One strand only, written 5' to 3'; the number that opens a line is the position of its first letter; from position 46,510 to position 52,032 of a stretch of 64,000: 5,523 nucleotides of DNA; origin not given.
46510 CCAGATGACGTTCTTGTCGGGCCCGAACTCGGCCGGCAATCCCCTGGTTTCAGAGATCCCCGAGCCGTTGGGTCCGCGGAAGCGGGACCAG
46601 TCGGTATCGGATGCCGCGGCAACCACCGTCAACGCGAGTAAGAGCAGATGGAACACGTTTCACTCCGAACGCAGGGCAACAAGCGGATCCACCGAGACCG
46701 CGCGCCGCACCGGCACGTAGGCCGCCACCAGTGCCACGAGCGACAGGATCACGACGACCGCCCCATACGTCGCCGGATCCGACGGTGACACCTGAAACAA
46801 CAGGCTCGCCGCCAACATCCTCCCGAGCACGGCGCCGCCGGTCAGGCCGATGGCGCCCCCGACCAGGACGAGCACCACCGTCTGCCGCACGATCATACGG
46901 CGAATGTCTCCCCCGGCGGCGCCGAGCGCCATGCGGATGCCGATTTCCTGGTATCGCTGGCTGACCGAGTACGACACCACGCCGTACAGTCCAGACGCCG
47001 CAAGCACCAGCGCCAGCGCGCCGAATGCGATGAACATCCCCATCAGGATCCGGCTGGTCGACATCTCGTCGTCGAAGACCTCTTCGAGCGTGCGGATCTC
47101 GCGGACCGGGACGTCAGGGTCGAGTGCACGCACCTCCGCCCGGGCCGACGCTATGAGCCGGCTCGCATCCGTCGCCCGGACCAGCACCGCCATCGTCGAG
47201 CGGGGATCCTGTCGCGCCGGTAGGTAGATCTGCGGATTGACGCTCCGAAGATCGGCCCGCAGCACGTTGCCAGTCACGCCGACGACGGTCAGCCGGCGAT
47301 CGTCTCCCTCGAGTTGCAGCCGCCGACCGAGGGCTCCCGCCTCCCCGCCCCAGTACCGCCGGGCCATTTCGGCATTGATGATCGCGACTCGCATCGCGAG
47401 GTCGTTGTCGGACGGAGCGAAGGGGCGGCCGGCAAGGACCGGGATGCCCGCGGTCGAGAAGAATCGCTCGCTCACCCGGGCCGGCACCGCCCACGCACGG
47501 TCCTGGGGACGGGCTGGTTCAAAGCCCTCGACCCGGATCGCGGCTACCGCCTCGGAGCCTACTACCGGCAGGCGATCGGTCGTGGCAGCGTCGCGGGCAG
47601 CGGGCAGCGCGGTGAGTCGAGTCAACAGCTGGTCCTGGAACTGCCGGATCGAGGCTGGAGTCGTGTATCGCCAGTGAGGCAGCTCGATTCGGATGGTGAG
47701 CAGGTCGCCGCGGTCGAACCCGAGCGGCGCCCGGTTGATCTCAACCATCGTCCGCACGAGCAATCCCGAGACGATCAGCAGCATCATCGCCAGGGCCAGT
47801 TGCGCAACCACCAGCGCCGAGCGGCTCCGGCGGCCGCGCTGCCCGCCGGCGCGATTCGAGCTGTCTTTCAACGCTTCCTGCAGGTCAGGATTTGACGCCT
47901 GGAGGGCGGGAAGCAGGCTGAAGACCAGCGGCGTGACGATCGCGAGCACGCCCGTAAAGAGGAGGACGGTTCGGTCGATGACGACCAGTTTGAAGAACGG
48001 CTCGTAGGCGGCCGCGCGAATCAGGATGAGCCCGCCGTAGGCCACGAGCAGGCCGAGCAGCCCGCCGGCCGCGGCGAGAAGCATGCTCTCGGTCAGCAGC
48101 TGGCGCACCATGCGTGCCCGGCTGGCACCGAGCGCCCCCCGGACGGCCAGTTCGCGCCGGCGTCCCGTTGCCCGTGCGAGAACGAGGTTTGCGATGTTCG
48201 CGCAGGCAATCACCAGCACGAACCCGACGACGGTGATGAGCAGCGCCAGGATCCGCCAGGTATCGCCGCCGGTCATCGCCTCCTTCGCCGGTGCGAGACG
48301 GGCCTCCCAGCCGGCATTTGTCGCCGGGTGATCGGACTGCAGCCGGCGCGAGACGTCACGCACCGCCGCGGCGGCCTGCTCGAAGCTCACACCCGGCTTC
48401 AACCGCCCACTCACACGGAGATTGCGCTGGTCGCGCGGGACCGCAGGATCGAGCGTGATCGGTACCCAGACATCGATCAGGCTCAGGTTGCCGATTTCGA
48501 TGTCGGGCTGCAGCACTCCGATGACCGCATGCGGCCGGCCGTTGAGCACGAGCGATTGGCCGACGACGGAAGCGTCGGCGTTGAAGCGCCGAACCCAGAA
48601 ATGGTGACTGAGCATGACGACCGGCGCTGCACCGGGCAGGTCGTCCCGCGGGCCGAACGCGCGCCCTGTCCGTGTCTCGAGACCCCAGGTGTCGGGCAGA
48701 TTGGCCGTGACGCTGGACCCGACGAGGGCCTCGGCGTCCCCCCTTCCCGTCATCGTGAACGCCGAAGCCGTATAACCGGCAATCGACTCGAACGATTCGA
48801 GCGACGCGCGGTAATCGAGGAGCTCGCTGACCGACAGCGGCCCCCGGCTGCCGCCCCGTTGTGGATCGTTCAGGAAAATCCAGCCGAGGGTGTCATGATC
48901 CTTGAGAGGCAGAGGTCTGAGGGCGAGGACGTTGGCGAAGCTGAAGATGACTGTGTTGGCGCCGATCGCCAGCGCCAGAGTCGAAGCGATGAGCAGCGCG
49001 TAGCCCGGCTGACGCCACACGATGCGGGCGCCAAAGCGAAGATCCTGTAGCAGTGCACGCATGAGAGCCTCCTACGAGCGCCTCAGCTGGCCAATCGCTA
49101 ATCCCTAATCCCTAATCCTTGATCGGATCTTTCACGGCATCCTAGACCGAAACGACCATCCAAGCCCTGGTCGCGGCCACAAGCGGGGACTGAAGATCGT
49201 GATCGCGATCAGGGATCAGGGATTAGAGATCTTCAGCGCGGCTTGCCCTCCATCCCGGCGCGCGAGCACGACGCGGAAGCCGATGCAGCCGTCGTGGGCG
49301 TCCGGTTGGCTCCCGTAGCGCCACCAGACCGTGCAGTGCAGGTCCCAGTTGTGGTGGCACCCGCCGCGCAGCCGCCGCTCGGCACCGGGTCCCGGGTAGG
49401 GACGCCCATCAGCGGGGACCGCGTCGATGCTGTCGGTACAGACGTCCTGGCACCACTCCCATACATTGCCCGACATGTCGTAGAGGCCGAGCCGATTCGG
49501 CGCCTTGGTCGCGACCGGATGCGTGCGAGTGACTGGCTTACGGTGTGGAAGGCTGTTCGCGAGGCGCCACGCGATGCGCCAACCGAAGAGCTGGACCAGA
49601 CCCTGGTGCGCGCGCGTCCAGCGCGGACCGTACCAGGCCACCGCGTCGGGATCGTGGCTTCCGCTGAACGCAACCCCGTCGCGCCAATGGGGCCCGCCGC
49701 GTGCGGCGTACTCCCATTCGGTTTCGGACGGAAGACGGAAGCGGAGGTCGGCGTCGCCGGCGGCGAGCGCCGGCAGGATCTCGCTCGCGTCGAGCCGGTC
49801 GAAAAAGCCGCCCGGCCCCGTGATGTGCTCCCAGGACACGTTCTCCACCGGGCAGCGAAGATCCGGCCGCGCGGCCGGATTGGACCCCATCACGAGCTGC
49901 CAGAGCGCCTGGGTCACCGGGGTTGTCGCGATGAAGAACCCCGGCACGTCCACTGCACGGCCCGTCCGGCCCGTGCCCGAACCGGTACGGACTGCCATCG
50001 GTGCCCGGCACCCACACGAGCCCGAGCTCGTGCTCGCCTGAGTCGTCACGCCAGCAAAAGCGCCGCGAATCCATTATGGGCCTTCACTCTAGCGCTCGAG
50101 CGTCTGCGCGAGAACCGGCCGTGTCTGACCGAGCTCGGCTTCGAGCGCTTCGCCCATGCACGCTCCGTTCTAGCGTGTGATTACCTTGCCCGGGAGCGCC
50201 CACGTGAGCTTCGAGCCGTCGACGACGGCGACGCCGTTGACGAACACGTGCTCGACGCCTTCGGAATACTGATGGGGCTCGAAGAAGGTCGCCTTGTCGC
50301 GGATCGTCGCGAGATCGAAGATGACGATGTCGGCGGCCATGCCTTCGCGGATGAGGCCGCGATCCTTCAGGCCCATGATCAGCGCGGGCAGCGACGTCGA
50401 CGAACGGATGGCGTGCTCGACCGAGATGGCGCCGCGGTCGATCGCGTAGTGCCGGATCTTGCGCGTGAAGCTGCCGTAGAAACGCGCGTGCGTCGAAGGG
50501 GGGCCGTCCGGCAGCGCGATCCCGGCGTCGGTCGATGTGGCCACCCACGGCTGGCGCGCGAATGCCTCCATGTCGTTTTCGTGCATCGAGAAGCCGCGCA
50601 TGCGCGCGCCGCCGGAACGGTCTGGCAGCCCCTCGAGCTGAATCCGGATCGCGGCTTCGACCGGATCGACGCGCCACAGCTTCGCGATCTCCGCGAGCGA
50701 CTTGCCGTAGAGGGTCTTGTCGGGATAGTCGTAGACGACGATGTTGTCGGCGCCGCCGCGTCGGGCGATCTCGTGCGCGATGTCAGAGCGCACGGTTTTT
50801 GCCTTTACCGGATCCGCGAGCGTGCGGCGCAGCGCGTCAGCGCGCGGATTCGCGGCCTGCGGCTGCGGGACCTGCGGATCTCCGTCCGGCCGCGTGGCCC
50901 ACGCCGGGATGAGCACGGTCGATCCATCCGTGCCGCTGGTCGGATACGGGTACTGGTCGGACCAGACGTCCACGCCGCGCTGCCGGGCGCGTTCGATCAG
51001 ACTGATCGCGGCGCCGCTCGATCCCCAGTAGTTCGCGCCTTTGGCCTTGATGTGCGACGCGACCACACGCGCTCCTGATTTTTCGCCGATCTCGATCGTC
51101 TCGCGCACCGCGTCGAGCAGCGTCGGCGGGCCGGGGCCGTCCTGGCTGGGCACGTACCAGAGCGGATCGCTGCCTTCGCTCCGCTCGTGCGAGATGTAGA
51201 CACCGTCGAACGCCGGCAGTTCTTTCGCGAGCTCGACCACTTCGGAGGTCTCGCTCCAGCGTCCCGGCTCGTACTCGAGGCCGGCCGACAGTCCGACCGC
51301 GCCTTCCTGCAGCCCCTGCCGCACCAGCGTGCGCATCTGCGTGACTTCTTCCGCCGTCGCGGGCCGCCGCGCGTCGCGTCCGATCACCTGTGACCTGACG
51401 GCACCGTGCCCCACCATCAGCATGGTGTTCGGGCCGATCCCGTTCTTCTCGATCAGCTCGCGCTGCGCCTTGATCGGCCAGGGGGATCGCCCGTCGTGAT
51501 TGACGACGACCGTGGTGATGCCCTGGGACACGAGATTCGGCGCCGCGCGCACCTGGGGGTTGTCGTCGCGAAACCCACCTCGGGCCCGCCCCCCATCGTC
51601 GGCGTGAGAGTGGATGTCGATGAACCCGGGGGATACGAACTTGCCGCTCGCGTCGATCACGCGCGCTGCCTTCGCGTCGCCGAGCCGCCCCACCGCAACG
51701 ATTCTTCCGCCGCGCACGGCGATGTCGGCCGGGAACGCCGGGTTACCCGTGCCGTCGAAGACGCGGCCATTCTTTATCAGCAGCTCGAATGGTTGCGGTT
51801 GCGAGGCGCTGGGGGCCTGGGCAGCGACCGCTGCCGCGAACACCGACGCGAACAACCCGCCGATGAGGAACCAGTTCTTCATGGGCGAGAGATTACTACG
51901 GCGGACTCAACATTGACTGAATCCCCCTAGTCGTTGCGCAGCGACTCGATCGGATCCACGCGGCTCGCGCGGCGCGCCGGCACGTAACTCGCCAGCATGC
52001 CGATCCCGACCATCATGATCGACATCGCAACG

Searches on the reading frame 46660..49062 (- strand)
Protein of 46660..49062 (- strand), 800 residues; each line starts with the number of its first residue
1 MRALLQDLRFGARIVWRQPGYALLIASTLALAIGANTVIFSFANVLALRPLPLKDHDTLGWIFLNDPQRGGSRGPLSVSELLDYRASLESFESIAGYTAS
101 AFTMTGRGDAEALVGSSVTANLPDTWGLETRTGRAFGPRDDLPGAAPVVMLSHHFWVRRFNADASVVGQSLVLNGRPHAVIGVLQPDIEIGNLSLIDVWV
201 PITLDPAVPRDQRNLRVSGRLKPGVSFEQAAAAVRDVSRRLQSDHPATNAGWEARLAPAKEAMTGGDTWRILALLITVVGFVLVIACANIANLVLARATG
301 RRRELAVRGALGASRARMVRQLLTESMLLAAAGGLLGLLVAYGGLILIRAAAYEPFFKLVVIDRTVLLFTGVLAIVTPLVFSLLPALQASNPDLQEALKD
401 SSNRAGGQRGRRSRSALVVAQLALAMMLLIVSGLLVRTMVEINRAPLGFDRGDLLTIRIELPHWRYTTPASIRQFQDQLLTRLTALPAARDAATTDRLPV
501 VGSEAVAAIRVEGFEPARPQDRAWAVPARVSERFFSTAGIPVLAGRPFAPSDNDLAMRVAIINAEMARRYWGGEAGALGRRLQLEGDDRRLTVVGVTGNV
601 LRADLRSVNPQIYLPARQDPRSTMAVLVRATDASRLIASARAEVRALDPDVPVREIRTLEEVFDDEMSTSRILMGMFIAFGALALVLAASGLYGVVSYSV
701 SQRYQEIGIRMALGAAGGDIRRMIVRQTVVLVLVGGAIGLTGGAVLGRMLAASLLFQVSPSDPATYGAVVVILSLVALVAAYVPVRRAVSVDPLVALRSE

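Call 51: search_protein_families(library=pfam, proteins=[window:46660-49062:-], max_evalue=0.00001)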
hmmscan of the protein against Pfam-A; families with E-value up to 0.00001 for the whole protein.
window:46660-49062:- (800 aa): 2 families
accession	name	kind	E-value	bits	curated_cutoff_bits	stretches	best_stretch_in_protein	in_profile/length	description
PF12704.14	MacB_PCD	-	3.2e-37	129.3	27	2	23-236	2-206/207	MacB-like periplasmic core domain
PF02687.27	FtsX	-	4e-27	95.1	25.5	2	679-792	2-119/120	FtsX-like permease C-terminal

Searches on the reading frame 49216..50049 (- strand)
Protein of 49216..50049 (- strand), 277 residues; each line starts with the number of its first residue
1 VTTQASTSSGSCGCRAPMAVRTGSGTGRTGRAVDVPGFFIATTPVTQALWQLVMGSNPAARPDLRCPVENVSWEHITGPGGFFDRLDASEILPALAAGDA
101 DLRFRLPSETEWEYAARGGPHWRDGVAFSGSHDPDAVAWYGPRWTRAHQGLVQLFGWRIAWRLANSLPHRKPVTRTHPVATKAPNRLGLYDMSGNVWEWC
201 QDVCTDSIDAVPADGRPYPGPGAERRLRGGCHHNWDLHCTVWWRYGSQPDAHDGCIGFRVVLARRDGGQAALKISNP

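Call 51: search_protein_families(library=pfam, proteins=[window:49216-50049:-], max_evalue=0.00001)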
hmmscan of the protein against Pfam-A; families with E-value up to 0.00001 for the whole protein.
window:49216-50049:- (277 aa): 1 family
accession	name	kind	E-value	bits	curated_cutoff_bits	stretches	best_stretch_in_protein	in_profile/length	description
PF03781.23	FGE-sulfatase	-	4.5e-29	102.3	23.3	1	31-261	30-254/255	Sulfatase-modifying factor enzyme 1-like domain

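Call 67: find_encoding_contigs(protein=window:49216-50049:-, flank=1500, max_places=5)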
Protein window:49216-50049:- (277 aa): no gene with exactly this product is on record in the collection.

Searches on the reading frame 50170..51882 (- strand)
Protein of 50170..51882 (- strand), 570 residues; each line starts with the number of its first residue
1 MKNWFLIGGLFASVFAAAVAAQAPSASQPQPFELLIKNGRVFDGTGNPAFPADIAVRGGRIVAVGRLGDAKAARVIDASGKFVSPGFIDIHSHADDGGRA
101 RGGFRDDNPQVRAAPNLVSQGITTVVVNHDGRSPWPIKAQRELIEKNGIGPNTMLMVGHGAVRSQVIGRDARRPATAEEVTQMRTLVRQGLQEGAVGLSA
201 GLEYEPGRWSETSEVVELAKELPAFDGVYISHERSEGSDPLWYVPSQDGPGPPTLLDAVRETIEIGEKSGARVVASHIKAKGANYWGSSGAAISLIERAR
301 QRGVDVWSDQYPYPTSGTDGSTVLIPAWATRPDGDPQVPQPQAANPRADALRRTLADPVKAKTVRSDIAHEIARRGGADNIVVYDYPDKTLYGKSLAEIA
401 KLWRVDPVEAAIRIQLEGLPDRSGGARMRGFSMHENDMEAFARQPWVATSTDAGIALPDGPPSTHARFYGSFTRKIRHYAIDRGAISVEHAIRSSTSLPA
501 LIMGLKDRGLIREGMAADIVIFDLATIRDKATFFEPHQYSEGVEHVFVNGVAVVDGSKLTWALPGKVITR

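Call 51: search_protein_families(library=pfam, proteins=[window:50170-51882:-], max_evalue=0.00001)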
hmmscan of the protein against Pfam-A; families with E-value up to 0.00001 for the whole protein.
window:50170-51882:- (570 aa): 2 families
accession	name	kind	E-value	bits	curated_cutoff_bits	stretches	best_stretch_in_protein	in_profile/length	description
PF07969.17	Amidohydro_3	-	6.7e-29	102.1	29.7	2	396-554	321-472/472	Amidohydrolase family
PF01979.26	Amidohydro_1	-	3.2e-14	53.4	25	1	470-553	267-345/345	Amidohydrolase family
